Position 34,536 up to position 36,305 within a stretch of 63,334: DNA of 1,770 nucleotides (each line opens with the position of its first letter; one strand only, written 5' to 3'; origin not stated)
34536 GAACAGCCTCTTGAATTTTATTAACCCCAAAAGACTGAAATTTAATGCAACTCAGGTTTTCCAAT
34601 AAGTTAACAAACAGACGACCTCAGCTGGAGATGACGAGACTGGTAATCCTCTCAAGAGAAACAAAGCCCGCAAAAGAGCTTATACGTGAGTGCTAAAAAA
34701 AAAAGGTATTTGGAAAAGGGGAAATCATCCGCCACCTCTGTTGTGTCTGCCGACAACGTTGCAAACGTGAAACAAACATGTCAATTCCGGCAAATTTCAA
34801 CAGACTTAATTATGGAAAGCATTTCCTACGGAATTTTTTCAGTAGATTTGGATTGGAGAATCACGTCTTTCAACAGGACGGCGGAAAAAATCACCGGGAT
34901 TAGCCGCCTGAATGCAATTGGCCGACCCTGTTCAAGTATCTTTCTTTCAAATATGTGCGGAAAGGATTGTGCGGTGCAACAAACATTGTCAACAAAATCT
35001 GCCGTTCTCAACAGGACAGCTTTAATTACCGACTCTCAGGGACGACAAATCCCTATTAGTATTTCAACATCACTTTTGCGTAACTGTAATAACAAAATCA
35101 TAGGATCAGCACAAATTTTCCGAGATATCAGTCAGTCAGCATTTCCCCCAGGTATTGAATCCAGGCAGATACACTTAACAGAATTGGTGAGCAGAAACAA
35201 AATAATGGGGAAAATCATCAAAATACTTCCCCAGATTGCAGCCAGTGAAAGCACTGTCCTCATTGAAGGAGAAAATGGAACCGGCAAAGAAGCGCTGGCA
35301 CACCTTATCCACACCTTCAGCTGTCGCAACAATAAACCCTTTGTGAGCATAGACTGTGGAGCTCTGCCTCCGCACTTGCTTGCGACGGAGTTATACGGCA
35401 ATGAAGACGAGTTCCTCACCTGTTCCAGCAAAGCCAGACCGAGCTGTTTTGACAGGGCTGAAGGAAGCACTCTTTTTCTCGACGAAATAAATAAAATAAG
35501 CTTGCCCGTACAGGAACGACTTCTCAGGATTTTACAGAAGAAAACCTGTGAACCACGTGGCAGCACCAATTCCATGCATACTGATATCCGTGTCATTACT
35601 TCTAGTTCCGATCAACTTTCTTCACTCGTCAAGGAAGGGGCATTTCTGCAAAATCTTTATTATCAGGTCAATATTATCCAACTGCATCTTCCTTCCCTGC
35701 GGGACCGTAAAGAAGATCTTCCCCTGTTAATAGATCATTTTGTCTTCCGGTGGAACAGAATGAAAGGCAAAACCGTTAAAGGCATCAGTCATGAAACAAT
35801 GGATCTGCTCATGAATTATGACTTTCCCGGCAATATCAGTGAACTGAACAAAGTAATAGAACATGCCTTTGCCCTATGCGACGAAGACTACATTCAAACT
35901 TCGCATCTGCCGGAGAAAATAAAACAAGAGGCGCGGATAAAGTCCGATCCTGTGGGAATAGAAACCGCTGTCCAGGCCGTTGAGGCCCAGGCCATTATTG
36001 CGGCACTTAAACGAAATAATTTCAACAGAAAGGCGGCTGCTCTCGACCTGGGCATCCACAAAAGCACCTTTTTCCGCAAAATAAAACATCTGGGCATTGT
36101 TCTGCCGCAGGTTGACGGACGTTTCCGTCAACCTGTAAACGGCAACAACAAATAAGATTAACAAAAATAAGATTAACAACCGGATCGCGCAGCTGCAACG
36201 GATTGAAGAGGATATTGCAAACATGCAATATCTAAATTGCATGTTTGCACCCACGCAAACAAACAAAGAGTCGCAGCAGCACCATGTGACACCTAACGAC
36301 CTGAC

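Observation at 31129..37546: Compact sigma54 regulon: five -24/-12 promoters, each preceded by the same pair of TTGCA-N4-YGCAA palindromes at fixed distances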

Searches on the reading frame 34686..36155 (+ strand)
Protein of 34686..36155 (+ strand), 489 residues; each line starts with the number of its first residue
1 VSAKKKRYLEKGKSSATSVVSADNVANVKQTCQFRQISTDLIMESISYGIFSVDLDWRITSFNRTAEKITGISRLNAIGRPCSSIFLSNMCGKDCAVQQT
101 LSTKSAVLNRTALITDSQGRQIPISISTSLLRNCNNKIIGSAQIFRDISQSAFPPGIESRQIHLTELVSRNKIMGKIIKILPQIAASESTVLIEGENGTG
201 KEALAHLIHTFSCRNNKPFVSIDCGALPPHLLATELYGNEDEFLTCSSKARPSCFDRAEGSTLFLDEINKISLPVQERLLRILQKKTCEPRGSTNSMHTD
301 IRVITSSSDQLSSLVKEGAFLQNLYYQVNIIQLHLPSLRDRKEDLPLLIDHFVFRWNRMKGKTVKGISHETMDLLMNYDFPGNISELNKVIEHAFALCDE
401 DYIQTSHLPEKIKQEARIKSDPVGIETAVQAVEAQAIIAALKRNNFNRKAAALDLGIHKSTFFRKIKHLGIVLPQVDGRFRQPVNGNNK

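Call 6: search_protein_families(library=pfam, proteins=[window:34686-36155:+], max_evalue=0.01)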
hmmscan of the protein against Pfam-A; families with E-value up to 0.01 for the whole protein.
window:34686-36155:+ (489 aa): 10 families
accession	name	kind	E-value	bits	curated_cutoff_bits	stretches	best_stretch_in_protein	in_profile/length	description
PF00158.32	Sigma54_activat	-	2.2e-47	161.3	20.2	1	168-333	2-167/168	Sigma-54 interaction domain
PF25601.1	AAA_lid_14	-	1.1e-25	89.6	27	1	339-419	1-81/87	AAA+ ATPase lid domain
PF14532.12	Sigma54_activ_2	-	6.5e-22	78.7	25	1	171-338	4-138/138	Sigma-54 interaction domain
PF13426.13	PAS_9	-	2.5e-09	37.7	27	1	48-150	2-103/103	PAS domain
PF02954.25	HTH_8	-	2.8e-08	33.8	22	1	431-467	4-40/42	Bacterial regulatory protein, Fis family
PF00989.32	PAS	-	2.6e-07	31.1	22.6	1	41-148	5-113/113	PAS fold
PF08448.16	PAS_4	-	2.4e-06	28.2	23.1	1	44-151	2-108/110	PAS fold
PF07728.20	AAA_5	-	3.7e-06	27.4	22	1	191-307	2-121/139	AAA domain (dynein-related subfamily)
PF07724.20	AAA_2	-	1e-05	26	27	1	188-293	3-109/166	AAA domain (Cdc48 subfamily)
PF13188.13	PAS_8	-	0.00011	22.4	21.8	1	42-83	6-44/65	PAS domain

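Call 22: search_solved_structures(query=window:34686-36155:+, show_alignments=3, max_evalue=1e-20)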
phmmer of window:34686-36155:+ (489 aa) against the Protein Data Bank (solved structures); distinct sequences matched with E-value up to 1e-20: 35.
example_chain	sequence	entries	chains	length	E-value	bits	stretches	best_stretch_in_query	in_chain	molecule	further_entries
1ojl_A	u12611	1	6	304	2.6e-66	227.9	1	170-466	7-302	TRANSCRIPTIONAL REGULATORY PROTEIN ZRAR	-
4l4u_A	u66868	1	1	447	4.3e-56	194.2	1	166-471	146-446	Transcriptional regulator (NtrC family)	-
8p53_C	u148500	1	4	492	8.4e-52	180.1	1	139-414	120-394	Transcriptional regulator FleQ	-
8pb9_D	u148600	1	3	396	8.9e-52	180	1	139-413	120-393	Transcriptional regulator FleQ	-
6jdi_A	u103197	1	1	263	1.8e-50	175.6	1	166-413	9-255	Nitrogen assimilation regulatory protein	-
6jdl_A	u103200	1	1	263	1.8e-50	175.6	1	166-413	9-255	Nitrogen assimilation regulatory protein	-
5exp_A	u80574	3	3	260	2.4e-50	175.2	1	166-413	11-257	Transcriptional regulator FleQ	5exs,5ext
6iy8_A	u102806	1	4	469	2.5e-50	175.2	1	181-400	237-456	Positive regulator CapR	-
5exx_A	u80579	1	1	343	3e-50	174.9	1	166-414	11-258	Transcriptional regulator FleQ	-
6j7e_A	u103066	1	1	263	3.4e-50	174.7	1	166-413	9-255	Nitrogen assimilation regulatory protein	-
7ejw_C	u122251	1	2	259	3.6e-50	174.7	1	166-413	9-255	Transcriptional regulator FleQ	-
26jl_A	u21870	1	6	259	4.6e-50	174.3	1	172-413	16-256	Flagellar regulatory protein A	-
6lua_A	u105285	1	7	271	2.5e-49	171.9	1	172-408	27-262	Flagellar regulatory protein C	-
1ny6_A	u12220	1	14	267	3.4e-49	171.5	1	166-406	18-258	transcriptional regulator (NtrC family)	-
4ly6_A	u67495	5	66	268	3.4e-49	171.4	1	166-406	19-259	Transcriptional regulator (NtrC family)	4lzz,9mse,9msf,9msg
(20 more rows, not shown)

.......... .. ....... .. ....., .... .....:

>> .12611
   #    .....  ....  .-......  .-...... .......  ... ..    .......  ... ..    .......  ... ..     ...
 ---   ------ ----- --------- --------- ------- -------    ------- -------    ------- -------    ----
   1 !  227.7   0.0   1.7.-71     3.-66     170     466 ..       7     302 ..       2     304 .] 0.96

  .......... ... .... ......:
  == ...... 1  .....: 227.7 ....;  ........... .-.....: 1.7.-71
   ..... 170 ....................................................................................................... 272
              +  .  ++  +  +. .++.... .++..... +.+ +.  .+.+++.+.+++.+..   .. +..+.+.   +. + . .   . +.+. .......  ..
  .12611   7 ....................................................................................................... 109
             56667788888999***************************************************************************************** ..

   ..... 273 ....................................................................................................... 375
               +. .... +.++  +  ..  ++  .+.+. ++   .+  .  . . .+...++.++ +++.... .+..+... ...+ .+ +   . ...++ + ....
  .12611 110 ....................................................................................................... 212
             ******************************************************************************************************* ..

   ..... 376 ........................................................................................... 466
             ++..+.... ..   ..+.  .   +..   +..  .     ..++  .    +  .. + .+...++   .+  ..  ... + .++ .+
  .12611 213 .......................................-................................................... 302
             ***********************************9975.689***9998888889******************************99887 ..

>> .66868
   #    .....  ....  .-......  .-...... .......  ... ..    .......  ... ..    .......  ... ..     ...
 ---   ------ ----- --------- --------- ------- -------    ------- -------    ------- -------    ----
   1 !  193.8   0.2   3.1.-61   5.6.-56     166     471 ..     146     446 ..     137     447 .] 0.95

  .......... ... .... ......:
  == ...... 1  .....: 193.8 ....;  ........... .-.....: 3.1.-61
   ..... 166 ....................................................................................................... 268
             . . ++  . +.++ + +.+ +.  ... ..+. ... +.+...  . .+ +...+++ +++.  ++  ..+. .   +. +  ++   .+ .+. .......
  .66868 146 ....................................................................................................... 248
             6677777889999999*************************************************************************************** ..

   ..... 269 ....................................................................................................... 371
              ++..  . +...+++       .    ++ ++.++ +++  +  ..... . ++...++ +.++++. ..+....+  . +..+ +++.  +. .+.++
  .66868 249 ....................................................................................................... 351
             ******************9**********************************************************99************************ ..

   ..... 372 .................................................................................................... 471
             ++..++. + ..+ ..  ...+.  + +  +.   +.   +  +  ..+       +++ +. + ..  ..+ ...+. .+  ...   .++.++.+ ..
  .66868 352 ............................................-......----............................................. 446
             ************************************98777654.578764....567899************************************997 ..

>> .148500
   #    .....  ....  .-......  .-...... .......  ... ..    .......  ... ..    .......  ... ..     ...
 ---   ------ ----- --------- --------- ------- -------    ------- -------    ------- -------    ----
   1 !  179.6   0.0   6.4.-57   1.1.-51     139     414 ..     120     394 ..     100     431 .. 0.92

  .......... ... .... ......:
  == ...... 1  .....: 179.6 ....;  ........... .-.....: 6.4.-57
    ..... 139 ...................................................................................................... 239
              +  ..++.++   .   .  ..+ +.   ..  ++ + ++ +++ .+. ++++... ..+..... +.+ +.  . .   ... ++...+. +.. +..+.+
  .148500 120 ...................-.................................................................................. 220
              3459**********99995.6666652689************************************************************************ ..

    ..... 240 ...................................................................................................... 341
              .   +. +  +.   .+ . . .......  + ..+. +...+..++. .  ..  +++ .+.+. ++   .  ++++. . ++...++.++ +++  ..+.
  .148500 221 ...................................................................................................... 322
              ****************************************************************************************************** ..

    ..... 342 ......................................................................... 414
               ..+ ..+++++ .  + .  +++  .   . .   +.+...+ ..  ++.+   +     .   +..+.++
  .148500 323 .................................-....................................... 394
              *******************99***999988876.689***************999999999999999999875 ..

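Call 27: search_protein_families(library=ncbifam, proteins=[window:34686-36155:+], max_evalue=0.001)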
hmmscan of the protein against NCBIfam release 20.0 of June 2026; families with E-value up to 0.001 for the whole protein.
window:34686-36155:+ (489 aa): 28 families (the best 25 are shown)
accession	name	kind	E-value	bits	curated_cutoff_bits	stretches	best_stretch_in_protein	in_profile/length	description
NF041552.1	TF_PrdR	equivalog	1.1e-80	271.6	795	1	163-468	265-575/577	sigma-54 dependent transcriptional regulator PrdR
NF008469.0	PRK11361.1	equivalog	4.3e-73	246.6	714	1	165-471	143-456/461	acetoacetate metabolism transcriptional regulator AtoC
NF007689.0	PRK10365.1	equivalog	2.5e-71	240.7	760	1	167-466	141-439/441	sigma-54-dependent response regulator transcription factor ZraR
NF008485.2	PRK11388.1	equivalog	2.8e-70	237.4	551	1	14-472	187-638/643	dihydroxyacetone kinase operon transcriptional regulator DhaR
TIGR01817.1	nifA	equivalog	1.9e-69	234.8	528.85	1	155-415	186-445/534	nif-specific transcriptional activator NifA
NF041906.1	V4R_TF_MobR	exception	1.1e-67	228.8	999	1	168-467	235-542/544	phenol degradation transcriptional regulator MobR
TIGR01818.1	ntrC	equivalog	3.5e-67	227.2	558.6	1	161-416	130-385/463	nitrogen regulation protein NR(I)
TIGR02915.1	PEP_resp_reg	equivalog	1.1e-65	222.3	502.6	1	163-471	137-444/445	PEP-CTERM-box response regulator transcription factor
NF050807.1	TransRegFlbDCaul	equivalog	1.2e-64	218.9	750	1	165-467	118-436/454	sigma-54-dependent transcriptional regulator FlbD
NF011958.0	PRK15429.1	equivalog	1.5e-64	218.8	830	1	162-472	376-687/692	formate hydrogenlyase transcriptional activator FlhA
TIGR02329.1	propionate_PrpR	equivalog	7.9e-64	216.2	499.2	1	162-467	209-525/526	propionate catabolism operon regulatory protein PrpR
NF038308.1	RNA_repair_RtcR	equivalog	6.7e-62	210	650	1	160-427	175-451/530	RNA repair transcriptional activator RtcR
NF003451.0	PRK05022.1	equivalog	2e-60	205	476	1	161-471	186-510/512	nitric oxide reductase transcriptional regulator NorR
NF051870.1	NAssimRespRegNtrX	equivalog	2.6e-60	204.6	600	1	159-471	133-452/452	nitrogen assimilation response regulator NtrX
NF011695.0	PRK15115.1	equivalog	3.5e-59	200.7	763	1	164-416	134-386/445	two-component system response regulator GlrR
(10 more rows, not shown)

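Call 34: find_homologous_proteins(query=window:34686-36155:+, max_evalue=1e-60)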
Query window:34686-36155:+ (489 aa): 2759 proteins with E <= 1e-60 among 8000 candidates; the best 120 are listed.
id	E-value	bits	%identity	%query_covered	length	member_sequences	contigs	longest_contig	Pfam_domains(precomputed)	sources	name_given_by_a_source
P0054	0.0e+0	1089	100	100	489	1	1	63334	PF13426.14,PF00158.33,PF07724.21,PF25601.2,PF02954.26,PF08448.17,PF00989.32,PF14532.13,PF07728.21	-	-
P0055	2.7e-196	671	63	98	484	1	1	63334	PF13426.14,PF13188.14,PF00158.33,PF25601.2,PF02954.26,PF08448.17,PF00989.32,PF14532.13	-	-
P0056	1.8e-177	609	41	88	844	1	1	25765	PF13426.14,PF13188.14,PF24820.2,PF14532.13,PF07728.21,PF08447.19,PF12860.14,PF00158.33,PF25601.2,PF02954.26,PF08448.17,PF00989.32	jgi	-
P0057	3.8e-174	598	51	92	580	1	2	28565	PF13426.14,PF13188.14,PF12860.14,PF00158.33,PF25601.2,PF02954.26,PF08448.17,PF00989.32,PF14532.13,PF07728.21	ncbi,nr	ncbi:MAG: sigma 54-interacting transcriptional regulator [Proteobacteria bacterium]|nr:sigma 54-inte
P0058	1.2e-171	590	51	91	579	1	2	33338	PF13426.14,PF13188.14,PF00158.33,PF25601.2,PF02954.26,PF08448.17,PF00989.32,PF14532.13,PF07728.21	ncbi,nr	ncbi:MAG: sigma 54-interacting transcriptional regulator [Proteobacteria bacterium]|nr:sigma 54-inte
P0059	4.7e-171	588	41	89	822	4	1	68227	PF13426.14,PF13188.14,PF00004.36,PF14532.13,PF07728.21,PF13596.13,PF08447.19,PF00158.33,PF25601.2,PF02954.26,PF08448.17,PF00989.32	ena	-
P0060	5.6e-171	588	41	89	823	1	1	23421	PF13596.13,PF08447.19,PF13426.14,PF13188.14,PF00158.33,PF25601.2,PF02954.26,PF08448.17,PF00989.32,PF14532.13,PF07728.21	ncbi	-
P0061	1.6e-169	583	50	91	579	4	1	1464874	PF13596.13,PF13426.14,PF13188.14,PF00158.33,PF25601.2,PF02954.26,PF08448.17,PF00004.36,PF00989.32,PF14532.13,PF07728.21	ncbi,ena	-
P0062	3.8e-169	582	44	88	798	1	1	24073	PF13426.14,PF13188.14,PF24820.2,PF00004.36,PF14532.13,PF07728.21,PF13596.13,PF08447.19,PF12860.14,PF00158.33,PF07724.21,PF25601.2,PF02954.26,PF08448.17,PF00989.32,PF14598.13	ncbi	-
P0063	1.0e-165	570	50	91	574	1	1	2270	PF13426.14,PF13188.14,PF12860.14,PF00158.33,PF25601.2,PF02954.26,PF08448.17,PF00004.36,PF00989.32,PF14532.13,PF07728.21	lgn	-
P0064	4.3e-160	552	55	93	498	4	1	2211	PF13426.14,PF13188.14,PF00158.33,PF25601.2,PF02954.26,PF08448.17,PF00989.32,PF14532.13,PF07728.21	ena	-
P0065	1.1e-158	547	56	92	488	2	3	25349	PF13426.14,PF13188.14,PF00158.33,PF25601.2,PF02954.26,PF08448.17,PF00004.36,PF00989.32,PF14532.13,PF07728.21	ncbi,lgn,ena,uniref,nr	ncbi:MAG: sigma 54-interacting transcriptional regulator [Desulfobulbaceae bacterium]|uniref:Sigma 5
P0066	2.2e-158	546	55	93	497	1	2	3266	PF13426.14,PF13188.14,PF00158.33,PF25601.2,PF02954.26,PF08448.17,PF00989.32,PF14532.13,PF07728.21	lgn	-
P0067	2.3e-157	543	42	90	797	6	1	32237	PF13426.14,PF13188.14,PF24820.2,PF14532.13,PF07728.21,PF13596.13,PF08447.19,PF12860.14,PF00158.33,PF25601.2,PF02954.26,PF08448.17,PF00989.32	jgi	jgi:PAS domain S-box-containing protein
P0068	6.7e-157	541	55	93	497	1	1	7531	PF13426.14,PF13188.14,PF00158.33,PF25601.2,PF02954.26,PF08448.17,PF00989.32,PF14532.13,PF07728.21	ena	-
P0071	6.6e-156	538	54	94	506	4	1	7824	PF13426.14,PF13188.14,PF00158.33,PF25601.2,PF02954.26,PF08448.17,PF00989.32,PF14532.13,PF07728.21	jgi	-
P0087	2.8e-145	503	52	92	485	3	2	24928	PF13426.14,PF13188.14,PF00158.33,PF25601.2,PF02954.26,PF00989.32,PF14532.13,PF07728.21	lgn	-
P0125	5.7e-139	482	51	94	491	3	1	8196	PF13426.14,PF13188.14,PF00158.33,PF25601.2,PF02954.26,PF08448.17,PF00989.32,PF14532.13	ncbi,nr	ncbi:MAG TPA: Fis family transcriptional regulator [Desulfobacteraceae bacterium]|nr:Fis family tran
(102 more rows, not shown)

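Call 49: find_encoding_contigs(protein=P0087, flank=10000, max_places=2)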
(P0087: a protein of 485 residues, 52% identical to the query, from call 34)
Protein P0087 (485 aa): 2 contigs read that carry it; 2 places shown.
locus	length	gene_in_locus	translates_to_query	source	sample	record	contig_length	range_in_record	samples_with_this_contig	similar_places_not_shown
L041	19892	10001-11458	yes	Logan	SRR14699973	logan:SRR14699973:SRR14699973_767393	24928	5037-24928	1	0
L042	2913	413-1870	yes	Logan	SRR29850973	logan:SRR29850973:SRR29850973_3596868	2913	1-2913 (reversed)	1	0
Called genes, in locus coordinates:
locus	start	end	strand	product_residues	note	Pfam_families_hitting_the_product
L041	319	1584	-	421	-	PF00483:NTP_transferase, PF24894:Hexapep_GlmU, PF25084:LbH_EIF2B (faint), PF25247:LbH_GLGC (faint), PF25087:GMPPB_C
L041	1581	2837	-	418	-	PF00483:NTP_transferase, PF24894:Hexapep_GlmU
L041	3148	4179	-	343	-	PF01368:DHH (weak)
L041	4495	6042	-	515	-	PF17651:Raco_middle, PF14574:RACo_C_ter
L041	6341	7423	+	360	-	PF03739:LptF_LptG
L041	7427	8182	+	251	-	-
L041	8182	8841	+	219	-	-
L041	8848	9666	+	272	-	PF04015:DUF362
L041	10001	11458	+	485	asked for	PF00989:PAS, PF13188:PAS_8 (faint), PF13426:PAS_9, PF00158:Sigma54_activat, PF14532:Sigma54_activ_2, PF07728:AAA_5 (weak), PF25601:AAA_lid_14, PF02954:HTH_8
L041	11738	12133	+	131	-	-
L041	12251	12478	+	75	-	-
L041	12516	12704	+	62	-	-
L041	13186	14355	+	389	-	PF14522:Cytochrome_C7 (faint), PF14537:Cytochrom_c3_2 (faint), PF22678:Cytochrom_c_NrfB-like (faint), PF09699:Paired_CXXCH_1 (faint)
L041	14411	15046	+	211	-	PF01292:Ni_hydr_CYTB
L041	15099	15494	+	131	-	-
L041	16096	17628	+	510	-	PF00989:PAS, PF08448:PAS_4, PF13426:PAS_9, PF00158:Sigma54_activat, PF14532:Sigma54_activ_2, PF07728:AAA_5, PF25601:AAA_lid_14, PF02954:HTH_8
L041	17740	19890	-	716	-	?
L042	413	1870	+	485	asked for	PF00989:PAS, PF13188:PAS_8 (faint), PF13426:PAS_9, PF00158:Sigma54_activat, PF14532:Sigma54_activ_2, PF07728:AAA_5 (weak), PF25601:AAA_lid_14, PF02954:HTH_8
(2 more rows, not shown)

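Call 50: find_encoding_contigs(protein=P0125, flank=10000, max_places=2)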
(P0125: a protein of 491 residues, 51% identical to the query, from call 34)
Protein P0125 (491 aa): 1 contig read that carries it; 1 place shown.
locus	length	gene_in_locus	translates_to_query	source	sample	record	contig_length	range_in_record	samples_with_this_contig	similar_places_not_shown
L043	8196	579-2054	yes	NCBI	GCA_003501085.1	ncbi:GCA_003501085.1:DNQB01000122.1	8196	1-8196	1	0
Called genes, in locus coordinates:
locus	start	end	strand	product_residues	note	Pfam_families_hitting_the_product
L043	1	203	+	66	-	?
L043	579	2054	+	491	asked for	PF00989:PAS, PF08448:PAS_4 (weak), PF13188:PAS_8 (faint), PF13426:PAS_9, PF00158:Sigma54_activat, PF14532:Sigma54_activ_2, PF25601:AAA_lid_14, PF02954:HTH_8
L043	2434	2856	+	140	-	-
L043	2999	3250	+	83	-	-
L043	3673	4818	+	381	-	PF14522:Cytochrome_C7 (faint), PF14537:Cytochrom_c3_2 (faint), PF22113:Mtrc-MtrF_II-IV_dom (faint), PF22678:Cytochrom_c_NrfB-like (faint), PF09699:Paired_CXXCH_1 (faint)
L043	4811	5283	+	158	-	PF01292:Ni_hydr_CYTB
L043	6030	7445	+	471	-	PF00989:PAS, PF08448:PAS_4 (weak), PF13426:PAS_9, PF00158:Sigma54_activat, PF14532:Sigma54_activ_2, PF07728:AAA_5, PF25601:AAA_lid_14, PF02954:HTH_8, +1 more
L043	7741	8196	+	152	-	?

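Call 61: find_encoding_contigs(protein=P0071, flank=10000, max_places=2)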
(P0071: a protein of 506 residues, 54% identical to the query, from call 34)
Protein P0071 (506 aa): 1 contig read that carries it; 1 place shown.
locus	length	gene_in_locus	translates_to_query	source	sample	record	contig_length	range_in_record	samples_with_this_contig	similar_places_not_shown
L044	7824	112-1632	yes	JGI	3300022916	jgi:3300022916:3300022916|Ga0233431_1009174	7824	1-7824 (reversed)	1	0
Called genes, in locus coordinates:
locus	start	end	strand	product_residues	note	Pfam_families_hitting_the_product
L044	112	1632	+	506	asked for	PF00989:PAS, PF08448:PAS_4, PF13426:PAS_9, PF00158:Sigma54_activat, PF14532:Sigma54_activ_2, PF07728:AAA_5, PF25601:AAA_lid_14, PF02954:HTH_8, +1 more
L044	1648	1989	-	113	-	PF00543:P-II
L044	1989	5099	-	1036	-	PF00873:ACR_tran, PF03176:MMPL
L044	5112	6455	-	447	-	PF25917:BSH_RND, PF25973:BSH_CzcB, PF25893:HH_CzcB (weak), PF25967:RND-MFP_C (faint), PF25989:YknX_C (faint), PF25954:Beta-barrel_RND_2, PF25975:CzcB_C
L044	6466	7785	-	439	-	PF02321:OEP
